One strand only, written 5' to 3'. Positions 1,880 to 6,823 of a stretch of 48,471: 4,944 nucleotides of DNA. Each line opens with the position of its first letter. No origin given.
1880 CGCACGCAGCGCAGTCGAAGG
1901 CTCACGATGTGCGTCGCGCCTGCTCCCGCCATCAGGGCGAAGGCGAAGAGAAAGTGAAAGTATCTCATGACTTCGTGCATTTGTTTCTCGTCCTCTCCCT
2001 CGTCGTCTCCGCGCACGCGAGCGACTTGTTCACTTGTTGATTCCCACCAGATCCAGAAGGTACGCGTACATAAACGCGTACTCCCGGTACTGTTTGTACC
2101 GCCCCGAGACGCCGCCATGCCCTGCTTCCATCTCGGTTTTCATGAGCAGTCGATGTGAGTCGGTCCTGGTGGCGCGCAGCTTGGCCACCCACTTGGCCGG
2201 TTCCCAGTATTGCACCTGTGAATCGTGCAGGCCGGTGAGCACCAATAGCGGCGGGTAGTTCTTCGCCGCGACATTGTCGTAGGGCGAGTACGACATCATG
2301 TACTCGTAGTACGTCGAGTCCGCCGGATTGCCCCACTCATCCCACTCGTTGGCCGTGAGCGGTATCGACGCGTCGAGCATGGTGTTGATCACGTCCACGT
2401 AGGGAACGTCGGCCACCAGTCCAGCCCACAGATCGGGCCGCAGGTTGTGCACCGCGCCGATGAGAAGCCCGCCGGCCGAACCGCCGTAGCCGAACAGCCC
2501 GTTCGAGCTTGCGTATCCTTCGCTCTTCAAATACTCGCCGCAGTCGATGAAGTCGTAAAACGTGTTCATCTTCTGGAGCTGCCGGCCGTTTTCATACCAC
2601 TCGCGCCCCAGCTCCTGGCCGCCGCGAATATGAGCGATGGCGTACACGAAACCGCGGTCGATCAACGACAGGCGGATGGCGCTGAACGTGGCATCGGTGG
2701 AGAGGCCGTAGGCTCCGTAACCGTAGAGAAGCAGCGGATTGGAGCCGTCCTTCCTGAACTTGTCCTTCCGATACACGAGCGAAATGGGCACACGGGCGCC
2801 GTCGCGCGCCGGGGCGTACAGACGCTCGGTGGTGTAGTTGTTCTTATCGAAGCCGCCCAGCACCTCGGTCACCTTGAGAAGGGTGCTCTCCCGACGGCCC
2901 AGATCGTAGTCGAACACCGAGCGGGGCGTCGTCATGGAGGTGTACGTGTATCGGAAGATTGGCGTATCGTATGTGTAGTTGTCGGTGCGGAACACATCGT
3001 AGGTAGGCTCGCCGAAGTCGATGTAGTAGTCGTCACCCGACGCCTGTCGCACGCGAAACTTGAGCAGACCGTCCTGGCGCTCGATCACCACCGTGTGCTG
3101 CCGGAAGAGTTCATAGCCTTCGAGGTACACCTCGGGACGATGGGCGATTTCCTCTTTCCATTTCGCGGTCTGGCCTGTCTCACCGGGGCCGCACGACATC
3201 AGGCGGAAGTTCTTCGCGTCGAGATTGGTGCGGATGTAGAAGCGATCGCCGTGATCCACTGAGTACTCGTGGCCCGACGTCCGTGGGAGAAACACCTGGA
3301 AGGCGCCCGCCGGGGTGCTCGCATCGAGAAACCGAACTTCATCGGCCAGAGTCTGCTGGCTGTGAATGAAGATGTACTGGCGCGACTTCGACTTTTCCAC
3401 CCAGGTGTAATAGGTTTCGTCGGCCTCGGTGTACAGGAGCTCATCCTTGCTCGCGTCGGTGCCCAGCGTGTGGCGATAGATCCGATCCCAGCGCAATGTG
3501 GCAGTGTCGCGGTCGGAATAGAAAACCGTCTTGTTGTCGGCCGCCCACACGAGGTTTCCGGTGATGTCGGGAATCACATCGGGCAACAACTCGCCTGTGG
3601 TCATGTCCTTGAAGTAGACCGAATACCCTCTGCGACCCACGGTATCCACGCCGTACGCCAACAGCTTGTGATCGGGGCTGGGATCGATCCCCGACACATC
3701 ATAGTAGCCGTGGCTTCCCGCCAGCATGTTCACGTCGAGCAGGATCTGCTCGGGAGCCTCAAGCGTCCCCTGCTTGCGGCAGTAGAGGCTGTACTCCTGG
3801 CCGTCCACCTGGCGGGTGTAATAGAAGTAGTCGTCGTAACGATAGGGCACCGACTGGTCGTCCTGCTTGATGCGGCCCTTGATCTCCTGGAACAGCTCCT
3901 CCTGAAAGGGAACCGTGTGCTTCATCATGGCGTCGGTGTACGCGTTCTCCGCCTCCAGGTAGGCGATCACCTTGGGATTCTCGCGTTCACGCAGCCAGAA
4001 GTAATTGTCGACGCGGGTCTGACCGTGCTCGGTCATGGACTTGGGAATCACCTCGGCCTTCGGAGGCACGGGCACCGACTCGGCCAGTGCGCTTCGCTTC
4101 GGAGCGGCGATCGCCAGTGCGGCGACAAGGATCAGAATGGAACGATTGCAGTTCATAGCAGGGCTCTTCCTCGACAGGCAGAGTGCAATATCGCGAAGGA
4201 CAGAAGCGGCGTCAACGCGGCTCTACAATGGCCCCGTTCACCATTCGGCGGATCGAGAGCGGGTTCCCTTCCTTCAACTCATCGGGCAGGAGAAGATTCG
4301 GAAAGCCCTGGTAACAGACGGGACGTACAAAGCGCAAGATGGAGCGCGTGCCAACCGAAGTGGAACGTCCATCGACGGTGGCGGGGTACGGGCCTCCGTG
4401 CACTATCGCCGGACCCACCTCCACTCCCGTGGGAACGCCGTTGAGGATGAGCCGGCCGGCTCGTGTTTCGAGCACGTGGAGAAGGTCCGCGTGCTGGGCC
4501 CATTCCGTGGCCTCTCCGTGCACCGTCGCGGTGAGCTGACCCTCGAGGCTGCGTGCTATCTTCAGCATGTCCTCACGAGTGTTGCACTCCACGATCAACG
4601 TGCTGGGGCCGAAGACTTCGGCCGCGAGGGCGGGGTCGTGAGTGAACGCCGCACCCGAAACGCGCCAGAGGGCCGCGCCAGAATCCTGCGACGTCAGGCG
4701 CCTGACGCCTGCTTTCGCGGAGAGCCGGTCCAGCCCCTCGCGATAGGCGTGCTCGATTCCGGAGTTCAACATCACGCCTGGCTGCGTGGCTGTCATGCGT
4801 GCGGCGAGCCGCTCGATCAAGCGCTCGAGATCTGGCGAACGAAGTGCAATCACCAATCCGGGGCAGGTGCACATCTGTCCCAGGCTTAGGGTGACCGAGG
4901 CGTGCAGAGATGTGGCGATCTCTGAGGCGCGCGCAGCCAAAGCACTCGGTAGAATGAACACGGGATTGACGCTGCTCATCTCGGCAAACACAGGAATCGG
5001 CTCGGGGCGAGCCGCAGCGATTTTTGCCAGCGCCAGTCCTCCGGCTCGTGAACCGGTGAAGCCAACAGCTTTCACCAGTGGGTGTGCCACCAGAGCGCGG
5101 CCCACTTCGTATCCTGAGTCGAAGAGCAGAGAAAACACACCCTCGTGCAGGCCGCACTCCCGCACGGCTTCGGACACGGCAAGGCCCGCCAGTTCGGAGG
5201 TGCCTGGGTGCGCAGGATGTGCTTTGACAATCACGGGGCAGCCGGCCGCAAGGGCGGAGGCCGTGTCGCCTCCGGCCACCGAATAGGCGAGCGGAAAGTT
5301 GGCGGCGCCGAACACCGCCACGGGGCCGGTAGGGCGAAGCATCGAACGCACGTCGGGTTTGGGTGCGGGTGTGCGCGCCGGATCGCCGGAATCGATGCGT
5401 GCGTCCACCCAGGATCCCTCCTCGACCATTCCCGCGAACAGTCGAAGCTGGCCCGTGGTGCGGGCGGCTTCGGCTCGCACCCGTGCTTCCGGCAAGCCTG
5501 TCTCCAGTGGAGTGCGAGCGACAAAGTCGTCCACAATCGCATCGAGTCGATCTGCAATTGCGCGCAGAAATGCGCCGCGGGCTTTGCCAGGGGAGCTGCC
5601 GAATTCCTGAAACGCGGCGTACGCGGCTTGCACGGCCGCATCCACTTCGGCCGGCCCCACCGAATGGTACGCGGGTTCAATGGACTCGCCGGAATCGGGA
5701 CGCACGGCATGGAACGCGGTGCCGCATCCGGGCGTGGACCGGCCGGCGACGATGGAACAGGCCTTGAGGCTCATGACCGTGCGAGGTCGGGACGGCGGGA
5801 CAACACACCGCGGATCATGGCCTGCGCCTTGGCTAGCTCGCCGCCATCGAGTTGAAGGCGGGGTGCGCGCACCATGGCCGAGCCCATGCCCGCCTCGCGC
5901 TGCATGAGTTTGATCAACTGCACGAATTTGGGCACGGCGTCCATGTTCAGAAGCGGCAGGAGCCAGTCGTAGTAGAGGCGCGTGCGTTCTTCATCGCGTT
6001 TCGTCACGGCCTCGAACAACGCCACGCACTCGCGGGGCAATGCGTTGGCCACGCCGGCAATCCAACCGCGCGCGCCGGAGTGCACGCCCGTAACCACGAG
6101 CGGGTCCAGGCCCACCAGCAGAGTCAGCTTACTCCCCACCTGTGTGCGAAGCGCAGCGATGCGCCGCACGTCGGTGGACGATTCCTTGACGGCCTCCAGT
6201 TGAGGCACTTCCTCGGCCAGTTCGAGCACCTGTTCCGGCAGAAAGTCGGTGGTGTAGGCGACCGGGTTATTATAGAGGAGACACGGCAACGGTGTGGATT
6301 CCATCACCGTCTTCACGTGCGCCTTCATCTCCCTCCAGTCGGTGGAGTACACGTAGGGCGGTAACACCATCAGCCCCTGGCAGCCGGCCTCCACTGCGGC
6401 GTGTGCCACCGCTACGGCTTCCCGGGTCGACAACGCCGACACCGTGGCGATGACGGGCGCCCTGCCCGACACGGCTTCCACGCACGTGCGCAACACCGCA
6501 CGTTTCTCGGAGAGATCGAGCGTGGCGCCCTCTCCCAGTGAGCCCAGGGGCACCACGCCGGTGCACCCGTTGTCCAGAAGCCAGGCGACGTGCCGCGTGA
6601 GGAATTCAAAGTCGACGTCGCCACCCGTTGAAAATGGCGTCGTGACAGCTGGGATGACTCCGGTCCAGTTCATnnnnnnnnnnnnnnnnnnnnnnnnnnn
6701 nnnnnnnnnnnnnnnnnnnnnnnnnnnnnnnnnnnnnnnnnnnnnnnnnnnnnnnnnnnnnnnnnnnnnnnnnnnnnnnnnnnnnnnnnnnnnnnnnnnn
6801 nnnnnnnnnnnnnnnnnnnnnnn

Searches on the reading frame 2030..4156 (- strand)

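Call 29: search_protein_families(library=pfam, proteins=[window:2030-4156:-], max_evalue=0.001)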
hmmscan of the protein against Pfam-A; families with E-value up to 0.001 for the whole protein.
window:2030-4156:- (708 aa): 2 families
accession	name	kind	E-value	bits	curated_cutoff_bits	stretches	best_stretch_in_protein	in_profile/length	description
PF02897.21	Peptidase_S9_N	-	2.1e-108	363.2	24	1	39-429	9-413/414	Prolyl oligopeptidase, N-terminal beta-propeller domain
PF00326.27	Peptidase_S9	-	5.5e-64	216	22.6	1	491-705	3-211/213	Prolyl oligopeptidase family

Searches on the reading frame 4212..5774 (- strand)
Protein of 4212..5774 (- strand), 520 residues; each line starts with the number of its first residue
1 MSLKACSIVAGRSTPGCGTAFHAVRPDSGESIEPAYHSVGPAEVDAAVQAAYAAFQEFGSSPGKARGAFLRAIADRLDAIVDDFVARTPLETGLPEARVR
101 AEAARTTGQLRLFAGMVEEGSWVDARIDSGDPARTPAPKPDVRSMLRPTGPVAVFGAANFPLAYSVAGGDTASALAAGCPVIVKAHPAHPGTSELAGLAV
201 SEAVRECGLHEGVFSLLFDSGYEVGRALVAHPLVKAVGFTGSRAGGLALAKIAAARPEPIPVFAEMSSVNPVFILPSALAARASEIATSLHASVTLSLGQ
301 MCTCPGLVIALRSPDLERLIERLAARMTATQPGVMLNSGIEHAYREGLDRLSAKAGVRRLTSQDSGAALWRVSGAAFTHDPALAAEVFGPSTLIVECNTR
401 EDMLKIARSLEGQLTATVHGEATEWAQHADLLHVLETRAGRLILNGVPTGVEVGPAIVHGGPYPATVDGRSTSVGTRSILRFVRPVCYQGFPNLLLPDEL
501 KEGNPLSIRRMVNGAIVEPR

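Call 29: search_protein_families(library=pfam, proteins=[window:4212-5774:-], max_evalue=0.001)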
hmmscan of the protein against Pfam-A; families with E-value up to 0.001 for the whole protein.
window:4212-5774:- (520 aa): 1 family
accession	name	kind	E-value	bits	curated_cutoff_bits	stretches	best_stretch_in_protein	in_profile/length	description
PF00171.27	Aldedh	-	5.8e-47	160.7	23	1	21-452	9-430/461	Aldehyde dehydrogenase family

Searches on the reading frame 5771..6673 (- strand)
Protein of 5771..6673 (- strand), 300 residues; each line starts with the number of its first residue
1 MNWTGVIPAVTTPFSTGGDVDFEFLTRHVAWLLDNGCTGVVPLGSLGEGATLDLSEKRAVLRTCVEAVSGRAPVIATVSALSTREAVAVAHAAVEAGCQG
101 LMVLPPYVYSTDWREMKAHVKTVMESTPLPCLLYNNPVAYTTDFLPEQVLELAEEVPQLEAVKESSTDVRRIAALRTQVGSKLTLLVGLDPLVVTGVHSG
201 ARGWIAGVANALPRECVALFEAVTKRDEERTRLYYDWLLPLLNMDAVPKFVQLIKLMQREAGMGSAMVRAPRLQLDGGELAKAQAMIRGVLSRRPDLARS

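Call 29: search_protein_families(library=pfam, proteins=[window:5771-6673:-], max_evalue=0.001)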
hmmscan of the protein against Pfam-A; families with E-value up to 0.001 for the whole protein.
window:5771-6673:- (300 aa): 1 family
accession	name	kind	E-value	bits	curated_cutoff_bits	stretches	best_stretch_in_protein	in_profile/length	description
PF00701.28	DHDPS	-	7.9e-56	189.3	22.1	1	4-286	3-285/289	Dihydrodipicolinate synthetase family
